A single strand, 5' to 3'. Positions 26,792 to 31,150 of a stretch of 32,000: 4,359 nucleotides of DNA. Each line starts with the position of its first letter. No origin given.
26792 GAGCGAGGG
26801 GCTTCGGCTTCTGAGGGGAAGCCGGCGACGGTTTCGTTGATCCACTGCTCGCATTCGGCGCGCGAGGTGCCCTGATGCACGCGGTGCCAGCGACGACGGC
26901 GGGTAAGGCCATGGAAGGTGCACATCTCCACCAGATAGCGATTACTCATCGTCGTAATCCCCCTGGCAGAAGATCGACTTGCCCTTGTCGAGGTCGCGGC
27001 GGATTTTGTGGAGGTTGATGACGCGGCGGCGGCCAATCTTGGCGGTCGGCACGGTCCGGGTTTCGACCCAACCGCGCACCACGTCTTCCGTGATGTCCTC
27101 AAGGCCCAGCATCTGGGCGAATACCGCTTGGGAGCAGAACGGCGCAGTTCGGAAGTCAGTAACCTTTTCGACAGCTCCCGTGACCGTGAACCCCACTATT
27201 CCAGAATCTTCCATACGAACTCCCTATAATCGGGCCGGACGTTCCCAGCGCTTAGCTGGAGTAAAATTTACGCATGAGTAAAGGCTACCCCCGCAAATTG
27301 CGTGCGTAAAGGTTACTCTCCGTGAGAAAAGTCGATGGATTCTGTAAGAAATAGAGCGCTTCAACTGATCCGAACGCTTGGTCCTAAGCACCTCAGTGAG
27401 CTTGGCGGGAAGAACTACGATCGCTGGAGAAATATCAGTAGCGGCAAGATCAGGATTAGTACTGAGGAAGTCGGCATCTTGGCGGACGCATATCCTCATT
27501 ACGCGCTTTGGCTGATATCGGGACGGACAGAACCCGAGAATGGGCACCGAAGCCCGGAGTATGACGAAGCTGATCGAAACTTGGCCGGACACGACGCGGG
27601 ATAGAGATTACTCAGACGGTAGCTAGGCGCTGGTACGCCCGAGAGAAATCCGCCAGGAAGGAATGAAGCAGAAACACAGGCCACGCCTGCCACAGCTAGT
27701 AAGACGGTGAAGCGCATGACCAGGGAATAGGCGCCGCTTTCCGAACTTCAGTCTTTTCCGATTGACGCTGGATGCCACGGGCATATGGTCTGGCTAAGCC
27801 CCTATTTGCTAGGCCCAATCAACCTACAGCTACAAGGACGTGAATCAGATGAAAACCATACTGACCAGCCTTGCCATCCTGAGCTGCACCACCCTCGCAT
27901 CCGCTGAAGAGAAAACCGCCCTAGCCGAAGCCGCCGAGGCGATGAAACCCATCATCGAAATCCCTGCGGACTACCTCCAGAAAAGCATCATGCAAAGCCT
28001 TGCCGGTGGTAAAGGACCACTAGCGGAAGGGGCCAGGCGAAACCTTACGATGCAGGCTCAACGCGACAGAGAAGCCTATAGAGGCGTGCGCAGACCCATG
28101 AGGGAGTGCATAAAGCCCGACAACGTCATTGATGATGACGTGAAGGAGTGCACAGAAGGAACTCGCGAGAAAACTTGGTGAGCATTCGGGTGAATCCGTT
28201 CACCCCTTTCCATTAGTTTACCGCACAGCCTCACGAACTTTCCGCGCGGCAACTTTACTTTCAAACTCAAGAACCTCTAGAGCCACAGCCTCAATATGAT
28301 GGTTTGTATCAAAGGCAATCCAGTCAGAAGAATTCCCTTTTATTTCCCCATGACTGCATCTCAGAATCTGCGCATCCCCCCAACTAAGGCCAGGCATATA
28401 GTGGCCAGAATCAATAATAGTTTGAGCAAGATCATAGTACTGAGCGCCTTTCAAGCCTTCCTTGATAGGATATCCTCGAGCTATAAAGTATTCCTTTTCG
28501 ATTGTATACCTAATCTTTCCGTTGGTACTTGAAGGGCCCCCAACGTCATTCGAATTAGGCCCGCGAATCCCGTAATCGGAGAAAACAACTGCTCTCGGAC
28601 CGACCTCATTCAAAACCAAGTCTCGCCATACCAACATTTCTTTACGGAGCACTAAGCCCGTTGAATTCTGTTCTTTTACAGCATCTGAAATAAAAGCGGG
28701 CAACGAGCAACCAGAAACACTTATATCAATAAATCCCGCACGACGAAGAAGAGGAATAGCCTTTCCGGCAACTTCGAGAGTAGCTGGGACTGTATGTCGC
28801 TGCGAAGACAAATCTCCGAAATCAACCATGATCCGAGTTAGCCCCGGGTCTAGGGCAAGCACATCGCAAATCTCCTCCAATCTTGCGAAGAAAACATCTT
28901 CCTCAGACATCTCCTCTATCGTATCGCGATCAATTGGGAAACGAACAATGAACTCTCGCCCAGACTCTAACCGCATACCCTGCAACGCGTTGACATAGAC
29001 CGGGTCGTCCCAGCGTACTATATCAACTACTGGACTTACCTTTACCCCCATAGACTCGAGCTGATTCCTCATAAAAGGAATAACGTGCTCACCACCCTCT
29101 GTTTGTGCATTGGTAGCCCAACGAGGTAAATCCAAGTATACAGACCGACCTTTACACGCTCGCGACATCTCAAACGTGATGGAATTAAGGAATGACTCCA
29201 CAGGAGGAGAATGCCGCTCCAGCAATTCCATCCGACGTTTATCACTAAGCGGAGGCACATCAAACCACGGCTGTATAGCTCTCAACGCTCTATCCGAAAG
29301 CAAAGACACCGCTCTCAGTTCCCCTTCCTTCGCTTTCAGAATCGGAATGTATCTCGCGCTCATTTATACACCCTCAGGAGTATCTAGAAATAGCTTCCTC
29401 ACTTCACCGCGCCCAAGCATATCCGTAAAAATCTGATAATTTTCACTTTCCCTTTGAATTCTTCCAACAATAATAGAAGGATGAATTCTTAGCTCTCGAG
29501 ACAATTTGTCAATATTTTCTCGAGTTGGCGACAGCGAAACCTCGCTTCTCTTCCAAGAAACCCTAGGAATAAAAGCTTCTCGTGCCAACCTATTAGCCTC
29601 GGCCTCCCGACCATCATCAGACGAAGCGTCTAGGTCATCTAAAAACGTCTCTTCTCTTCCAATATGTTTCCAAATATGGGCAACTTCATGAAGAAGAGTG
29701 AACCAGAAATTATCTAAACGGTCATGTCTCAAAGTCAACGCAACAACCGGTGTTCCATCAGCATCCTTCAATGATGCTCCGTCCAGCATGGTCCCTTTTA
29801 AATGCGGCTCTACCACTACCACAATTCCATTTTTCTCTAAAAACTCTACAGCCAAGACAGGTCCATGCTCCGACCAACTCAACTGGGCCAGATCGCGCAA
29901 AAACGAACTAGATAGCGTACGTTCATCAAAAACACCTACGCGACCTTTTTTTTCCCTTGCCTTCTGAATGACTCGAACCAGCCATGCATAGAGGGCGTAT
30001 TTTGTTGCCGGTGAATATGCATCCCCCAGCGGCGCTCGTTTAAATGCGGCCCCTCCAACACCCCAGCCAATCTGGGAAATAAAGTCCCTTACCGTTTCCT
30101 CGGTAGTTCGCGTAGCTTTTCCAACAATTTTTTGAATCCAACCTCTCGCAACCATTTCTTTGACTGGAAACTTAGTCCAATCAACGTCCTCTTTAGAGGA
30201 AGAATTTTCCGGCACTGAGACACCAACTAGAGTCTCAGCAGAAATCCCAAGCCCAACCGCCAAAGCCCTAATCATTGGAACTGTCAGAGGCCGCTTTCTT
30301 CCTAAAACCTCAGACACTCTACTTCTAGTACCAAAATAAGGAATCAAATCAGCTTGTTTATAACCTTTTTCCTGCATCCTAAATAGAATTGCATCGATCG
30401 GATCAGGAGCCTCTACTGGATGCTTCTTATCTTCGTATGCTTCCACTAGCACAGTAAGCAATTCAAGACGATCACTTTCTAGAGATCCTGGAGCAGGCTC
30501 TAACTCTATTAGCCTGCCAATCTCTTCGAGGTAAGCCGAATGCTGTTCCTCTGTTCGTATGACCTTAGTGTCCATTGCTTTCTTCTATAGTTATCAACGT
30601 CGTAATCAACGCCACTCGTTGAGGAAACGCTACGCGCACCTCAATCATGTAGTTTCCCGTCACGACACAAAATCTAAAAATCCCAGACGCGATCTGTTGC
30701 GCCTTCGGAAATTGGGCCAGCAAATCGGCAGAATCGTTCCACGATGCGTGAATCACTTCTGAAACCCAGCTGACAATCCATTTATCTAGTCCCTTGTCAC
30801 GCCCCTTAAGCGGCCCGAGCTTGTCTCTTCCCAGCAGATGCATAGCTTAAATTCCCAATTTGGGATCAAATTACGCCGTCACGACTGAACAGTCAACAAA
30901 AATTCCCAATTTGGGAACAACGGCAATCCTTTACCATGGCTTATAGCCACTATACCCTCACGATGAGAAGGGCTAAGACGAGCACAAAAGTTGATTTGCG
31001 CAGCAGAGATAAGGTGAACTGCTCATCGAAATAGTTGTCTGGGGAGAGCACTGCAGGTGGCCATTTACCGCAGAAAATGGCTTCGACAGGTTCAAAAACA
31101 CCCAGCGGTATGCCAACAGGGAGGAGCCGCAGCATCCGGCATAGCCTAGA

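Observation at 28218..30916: Low-GC three-gene operon: HigB-type toxin, HigA-HTH::ImmA/IrrE protease fusion and Beta-family protein; candidate undescribed defence/addiction system next to a Pf prophage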

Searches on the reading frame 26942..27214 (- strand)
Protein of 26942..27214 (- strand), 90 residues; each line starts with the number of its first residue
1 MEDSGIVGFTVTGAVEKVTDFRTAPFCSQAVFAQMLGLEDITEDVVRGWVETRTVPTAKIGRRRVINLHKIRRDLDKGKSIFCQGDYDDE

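Call 19: search_protein_families(library=pfam, proteins=[window:26942-27214:-], max_evalue=0.01)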
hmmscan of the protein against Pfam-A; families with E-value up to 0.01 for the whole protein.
window:26942-27214:- (90 aa): 0 families

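Call 76: search_protein_families(library=phrogs, proteins=[window:26942-27214:-], max_evalue=0.001)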
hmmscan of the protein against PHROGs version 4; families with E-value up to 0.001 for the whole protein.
window:26942-27214:- (90 aa): 2 families
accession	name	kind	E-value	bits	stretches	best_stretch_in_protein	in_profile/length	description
phrog_2951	-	unknown function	3e-54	182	1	1-90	1-90/90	-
phrog_1864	-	unknown function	1e-06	29.5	1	24-68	18-59/73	-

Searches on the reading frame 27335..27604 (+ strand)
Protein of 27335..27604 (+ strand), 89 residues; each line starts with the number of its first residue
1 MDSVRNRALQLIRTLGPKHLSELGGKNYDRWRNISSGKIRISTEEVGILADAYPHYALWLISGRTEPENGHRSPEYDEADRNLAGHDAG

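Call 19: search_protein_families(library=pfam, proteins=[window:27335-27604:+], max_evalue=0.01)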
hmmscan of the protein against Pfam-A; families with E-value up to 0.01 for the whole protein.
window:27335-27604:+ (89 aa): 0 families

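Call 76: search_protein_families(library=phrogs, proteins=[window:27335-27604:+], max_evalue=0.001)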
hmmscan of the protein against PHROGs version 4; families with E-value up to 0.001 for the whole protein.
window:27335-27604:+ (89 aa): 2 families
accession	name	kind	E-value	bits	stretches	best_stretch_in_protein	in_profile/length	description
phrog_147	-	transcription regulation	7.2e-22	78.6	1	2-85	3-91/100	transcriptional regulator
phrog_37130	-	unknown function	1.5e-12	48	1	43-89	3-49/49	-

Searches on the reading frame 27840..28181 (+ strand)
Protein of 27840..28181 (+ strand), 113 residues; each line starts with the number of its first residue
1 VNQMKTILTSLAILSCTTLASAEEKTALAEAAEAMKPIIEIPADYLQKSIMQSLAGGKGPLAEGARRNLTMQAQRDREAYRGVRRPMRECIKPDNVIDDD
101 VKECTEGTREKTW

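Call 19: search_protein_families(library=pfam, proteins=[window:27840-28181:+], max_evalue=0.01)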
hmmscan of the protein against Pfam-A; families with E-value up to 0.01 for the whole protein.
window:27840-28181:+ (113 aa): 0 families

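Call 76: search_protein_families(library=phrogs, proteins=[window:27840-28181:+], max_evalue=0.001)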
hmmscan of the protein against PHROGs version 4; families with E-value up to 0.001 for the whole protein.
window:27840-28181:+ (113 aa): 1 family
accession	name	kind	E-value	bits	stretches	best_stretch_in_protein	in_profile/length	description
phrog_5121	-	unknown function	2.3e-49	167.6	1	5-113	3-111/111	-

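Call 78: search_dna_similar(query=window:27840-28181:+, collection=phages, mode=protein, max_rows=10)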
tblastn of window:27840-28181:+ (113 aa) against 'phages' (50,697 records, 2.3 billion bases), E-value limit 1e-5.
Records with a match: 8; places in all: 8; records where one place covers at least 80% of the query: 6.
Best place of each record, by identity: 60-80% 1; <60% 7.
By first word of the organism name: Pseudomonas 8.
By host as written in the record: Pseudomonas aeruginosa 3; Pseudomonas aeruginosa 11-7257 1; Pseudomonas aeruginosa 01-7071 1; Pseudomonas aeruginosa 04-5265 1; Pseudomonas aeruginosa 01-0440 1; Pseudomonas aeruginosa 20-0447 1.
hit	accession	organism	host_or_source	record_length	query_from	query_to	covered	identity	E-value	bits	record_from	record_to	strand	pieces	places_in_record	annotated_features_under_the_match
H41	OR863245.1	Pseudomonas phage PfAC11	Pseudomonas aeruginosa 11-7257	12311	4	113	97%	45.9%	4e-22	95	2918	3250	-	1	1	hypothetical protein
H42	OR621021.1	Pseudomonas phage 54-4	Pseudomonas aeruginosa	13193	4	113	97%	44.1%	2e-21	93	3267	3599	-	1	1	none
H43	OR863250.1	Pseudomonas phage PfAC01b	Pseudomonas aeruginosa 01-7071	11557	4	113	97%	44.1%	6e-20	89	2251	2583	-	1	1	hypothetical protein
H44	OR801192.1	Pseudomonas phage PfAC04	Pseudomonas aeruginosa 04-5265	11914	4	113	97%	44.1%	6e-20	89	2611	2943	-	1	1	hypothetical protein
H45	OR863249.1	Pseudomonas phage PfAC01a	Pseudomonas aeruginosa 01-0440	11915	4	113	97%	44.1%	6e-20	89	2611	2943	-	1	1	hypothetical protein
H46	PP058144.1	Pseudomonas phage PfAC20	Pseudomonas aeruginosa 20-0447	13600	4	113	97%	42.3%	2e-19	87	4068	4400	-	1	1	hypothetical protein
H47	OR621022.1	Pseudomonas phage 62-2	Pseudomonas aeruginosa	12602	35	113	70%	55.0%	2e-20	90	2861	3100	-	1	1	none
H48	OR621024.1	Pseudomonas phage 99-2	Pseudomonas aeruginosa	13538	46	113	60%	63.2%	3e-21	92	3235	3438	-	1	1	hypothetical protein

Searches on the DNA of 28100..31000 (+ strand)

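Call 14: search_dna_similar(query=window:28100-31000:+, collection=ecoli_genomes, mode=distant, max_rows=10)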
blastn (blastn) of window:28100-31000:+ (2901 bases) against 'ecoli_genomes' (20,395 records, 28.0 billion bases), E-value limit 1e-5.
Records with a match: 8; places in all: 8; records where one place covers at least 80% of the query: 0.
Genomes with a match: 8 of 5426; with a place that covers at least 80% of the query: 0. Places per genome that has any: lowest 1, median 1, highest 1. On chromosomes: 8 places; on plasmids: 0.
Best place of each record, by identity: 60-80% 8.
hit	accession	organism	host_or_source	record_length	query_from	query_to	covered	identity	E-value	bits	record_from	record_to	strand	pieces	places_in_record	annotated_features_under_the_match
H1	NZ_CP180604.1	Escherichia coli strain PS2Canimalfeces3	Cat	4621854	1299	2350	36%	66.2%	3e-64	258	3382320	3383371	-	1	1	ImmA/IrrE family metallo-endopeptidase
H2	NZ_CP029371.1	Escherichia coli strain C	cow's milk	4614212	1361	2347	34%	65.3%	1e-49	209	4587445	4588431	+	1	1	ImmA/IrrE family metallo-endopeptidase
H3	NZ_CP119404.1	Escherichia coli strain MRE162 substr. UK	Human faeces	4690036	1361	2347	34%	65.3%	1e-49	209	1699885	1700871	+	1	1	ImmA/IrrE family metallo-endopeptidase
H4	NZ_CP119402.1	Escherichia coli strain MRE162 substr. FRA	not provided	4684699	1361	2347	34%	65.3%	1e-49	209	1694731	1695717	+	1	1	ImmA/IrrE family metallo-endopeptidase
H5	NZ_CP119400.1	Escherichia coli strain MRE162 substr. NOR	not provided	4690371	1361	2347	34%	65.3%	1e-49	209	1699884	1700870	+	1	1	ImmA/IrrE family metallo-endopeptidase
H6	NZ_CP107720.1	Escherichia coli strain 2021CK-01361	Homo sapiens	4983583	1565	1789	8%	70.9%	3e-19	107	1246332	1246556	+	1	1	ImmA/IrrE family metallo-endopeptidase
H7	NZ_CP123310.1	Escherichia coli strain AREA_C483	Homo sapiens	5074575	1565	1789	8%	70.9%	3e-19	107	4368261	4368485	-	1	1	ImmA/IrrE family metallo-endopeptidase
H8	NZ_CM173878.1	Escherichia coli strain 1218KP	Homo sapiens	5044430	1565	1789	8%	70.9%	3e-19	107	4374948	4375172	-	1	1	ImmA/IrrE family metallo-endopeptidase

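Call 15: get_annotated_region(hit=H1, flank=6000)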
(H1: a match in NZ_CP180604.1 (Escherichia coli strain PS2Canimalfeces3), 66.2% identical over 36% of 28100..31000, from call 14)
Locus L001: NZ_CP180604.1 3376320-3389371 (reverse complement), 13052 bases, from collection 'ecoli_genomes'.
description: Escherichia coli strain PS2Canimalfeces3 chromosome, complete genome
organism: Escherichia coli strain PS2Canimalfeces3 (NCBI taxid 562)
replicon: chromosome; assembly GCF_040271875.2
host: Cat; source: not applicable; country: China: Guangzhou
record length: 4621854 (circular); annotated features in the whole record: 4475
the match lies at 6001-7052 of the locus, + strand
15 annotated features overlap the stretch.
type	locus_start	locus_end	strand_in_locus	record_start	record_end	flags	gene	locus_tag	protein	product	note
CDS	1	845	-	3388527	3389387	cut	tesB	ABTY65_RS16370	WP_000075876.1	acyl-CoA thioesterase II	-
CDS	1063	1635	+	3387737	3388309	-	ybaY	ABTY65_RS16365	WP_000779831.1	YbaY family lipoprotein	-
CDS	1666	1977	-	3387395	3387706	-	-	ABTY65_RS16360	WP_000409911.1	MGMT family protein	-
SRP_RNA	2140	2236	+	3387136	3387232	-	ffs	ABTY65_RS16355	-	signal recognition particle sRNA small type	-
CDS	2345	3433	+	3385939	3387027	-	-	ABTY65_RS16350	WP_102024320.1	site-specific integrase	-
CDS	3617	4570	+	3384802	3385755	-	-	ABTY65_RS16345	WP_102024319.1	hypothetical protein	-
CDS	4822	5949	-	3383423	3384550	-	-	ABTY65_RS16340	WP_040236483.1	beta family protein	-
CDS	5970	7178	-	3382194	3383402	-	-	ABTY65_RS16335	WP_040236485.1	ImmA/IrrE family metallo-endopeptidase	-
CDS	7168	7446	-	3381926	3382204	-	-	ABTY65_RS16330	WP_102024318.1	type II toxin-antitoxin system HigB family toxin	-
CDS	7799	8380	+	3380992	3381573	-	-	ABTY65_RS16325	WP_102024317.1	hypothetical protein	-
CDS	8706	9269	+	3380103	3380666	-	-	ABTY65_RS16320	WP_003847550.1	recombinase family protein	-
CDS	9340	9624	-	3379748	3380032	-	-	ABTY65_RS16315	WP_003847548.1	hypothetical protein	-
CDS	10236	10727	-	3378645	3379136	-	-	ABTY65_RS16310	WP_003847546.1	hypothetical protein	-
CDS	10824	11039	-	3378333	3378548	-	-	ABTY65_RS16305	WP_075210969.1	helix-turn-helix domain-containing protein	-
CDS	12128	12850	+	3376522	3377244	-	-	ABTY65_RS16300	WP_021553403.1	hypothetical protein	-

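Call 16: get_annotated_region(hit=H2, flank=6000)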
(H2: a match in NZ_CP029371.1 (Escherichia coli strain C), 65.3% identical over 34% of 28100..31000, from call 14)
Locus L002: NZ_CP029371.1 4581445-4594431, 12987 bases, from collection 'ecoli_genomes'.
description: Escherichia coli strain C chromosome, complete genome
organism: Escherichia coli strain C (NCBI taxid 562)
replicon: chromosome; assembly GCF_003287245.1
host: -; source: cow's milk; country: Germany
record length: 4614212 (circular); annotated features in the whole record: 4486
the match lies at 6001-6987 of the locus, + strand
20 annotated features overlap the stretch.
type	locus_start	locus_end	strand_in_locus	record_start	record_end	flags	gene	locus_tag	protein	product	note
CDS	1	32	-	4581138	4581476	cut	rcnB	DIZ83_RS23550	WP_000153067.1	Ni(II)/Co(II) efflux transporter accessory subunit RcnB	-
CDS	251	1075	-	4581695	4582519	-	rcnA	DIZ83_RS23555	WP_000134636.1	nickel/cobalt efflux protein RcnA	-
CDS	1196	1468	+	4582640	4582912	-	rcnR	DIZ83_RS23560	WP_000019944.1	Ni(II)/Co(II)-binding transcriptional repressor RcnR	-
riboswitch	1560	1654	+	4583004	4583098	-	-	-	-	riboswitch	TPP riboswitch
CDS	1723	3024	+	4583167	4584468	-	-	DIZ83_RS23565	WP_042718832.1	tyrosine-type recombinase/integrase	-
CDS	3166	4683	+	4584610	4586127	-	-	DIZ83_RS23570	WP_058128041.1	SIR2 family protein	-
CDS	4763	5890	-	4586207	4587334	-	-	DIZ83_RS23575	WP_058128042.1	beta family protein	-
CDS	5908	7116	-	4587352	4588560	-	-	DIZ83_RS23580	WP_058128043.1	ImmA/IrrE family metallo-endopeptidase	-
CDS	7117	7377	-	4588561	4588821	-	-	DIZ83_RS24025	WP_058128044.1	type II toxin-antitoxin system HigB family toxin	-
CDS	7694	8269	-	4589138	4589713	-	-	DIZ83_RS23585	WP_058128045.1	recombinase family protein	-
CDS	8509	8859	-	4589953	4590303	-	-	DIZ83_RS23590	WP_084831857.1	hypothetical protein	-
CDS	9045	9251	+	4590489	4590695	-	-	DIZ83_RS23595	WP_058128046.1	hypothetical protein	-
CDS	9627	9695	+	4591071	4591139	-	-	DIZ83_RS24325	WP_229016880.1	hypothetical protein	-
CDS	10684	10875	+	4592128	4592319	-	-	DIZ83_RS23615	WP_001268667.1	hypothetical protein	-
CDS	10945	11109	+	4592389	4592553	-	-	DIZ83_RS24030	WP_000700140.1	hypothetical protein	-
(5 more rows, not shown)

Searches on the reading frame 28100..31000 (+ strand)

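Call 81: search_protein_families(library=padloc, proteins=[L001:7168-7446:-, L001:5970-7178:-, L001:4822-5949:-, L002:7117-7377:-], max_evalue=0.001)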
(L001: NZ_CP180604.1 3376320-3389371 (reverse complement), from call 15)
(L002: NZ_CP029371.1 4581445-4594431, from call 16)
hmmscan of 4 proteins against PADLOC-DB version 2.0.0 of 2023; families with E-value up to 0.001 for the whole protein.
L001:7168-7446:- (92 aa): 4 families
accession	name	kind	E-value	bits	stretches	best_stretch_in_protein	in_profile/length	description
PDLC03980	PD-Lambda-2_A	-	1.4e-57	190.3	1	1-92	1-92/92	-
PDLC03978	PD-Lambda-2_A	-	1.2e-27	94.1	1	3-86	1-84/87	-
PDLC03981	PD-Lambda-2_A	-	1.8e-14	52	1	3-86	1-84/94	-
PDLC03979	PD-Lambda-2_A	-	1.8e-13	49.1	1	3-85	1-83/97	-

L001:5970-7178:- (402 aa): 7 families
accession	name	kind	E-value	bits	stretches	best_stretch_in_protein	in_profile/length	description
PDLC03982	PD-Lambda-2_B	-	2.4e-187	621.2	1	1-398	1-398/402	-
PDLC03950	RmrA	-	1.1e-06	26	1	244-338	153-241/369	-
PDLC03947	RmrA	-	4.8e-06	23.6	1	237-342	156-258/383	-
PDLC03954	RmrA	-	2.3e-05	21.5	1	238-337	157-253/380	-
PDLC04141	capP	-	3.7e-05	21.3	1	292-361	69-138/242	capP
PDLC03948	RmrA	-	6.6e-05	20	1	243-340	161-255/397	-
PDLC04776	PDC-M69B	-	0.00023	19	1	291-344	82-137/272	-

L001:4822-5949:- (375 aa): 4 families
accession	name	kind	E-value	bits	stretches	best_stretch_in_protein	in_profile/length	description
PDLC03984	PD-Lambda-2_C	-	1.7e-157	522.3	1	1-369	1-370/377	-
PDLC03983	PD-Lambda-2_C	-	2.9e-63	212.2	1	4-363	6-354/374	-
PDLC03985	PD-Lambda-2_C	-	1.4e-46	157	1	1-192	1-190/192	-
PDLC02985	beta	-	5.7e-10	36.5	1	152-358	135-338/355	-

L002:7117-7377:- (86 aa): 4 families
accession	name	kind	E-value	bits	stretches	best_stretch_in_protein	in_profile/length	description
PDLC03978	PD-Lambda-2_A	-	1.4e-28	97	1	1-84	1-84/87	-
PDLC03980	PD-Lambda-2_A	-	2.3e-27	93.5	1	1-84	3-86/92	-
PDLC03981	PD-Lambda-2_A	-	1.5e-14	52.3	1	1-83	1-83/94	-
PDLC03979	PD-Lambda-2_A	-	2.3e-09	35.9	1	1-80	1-80/97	-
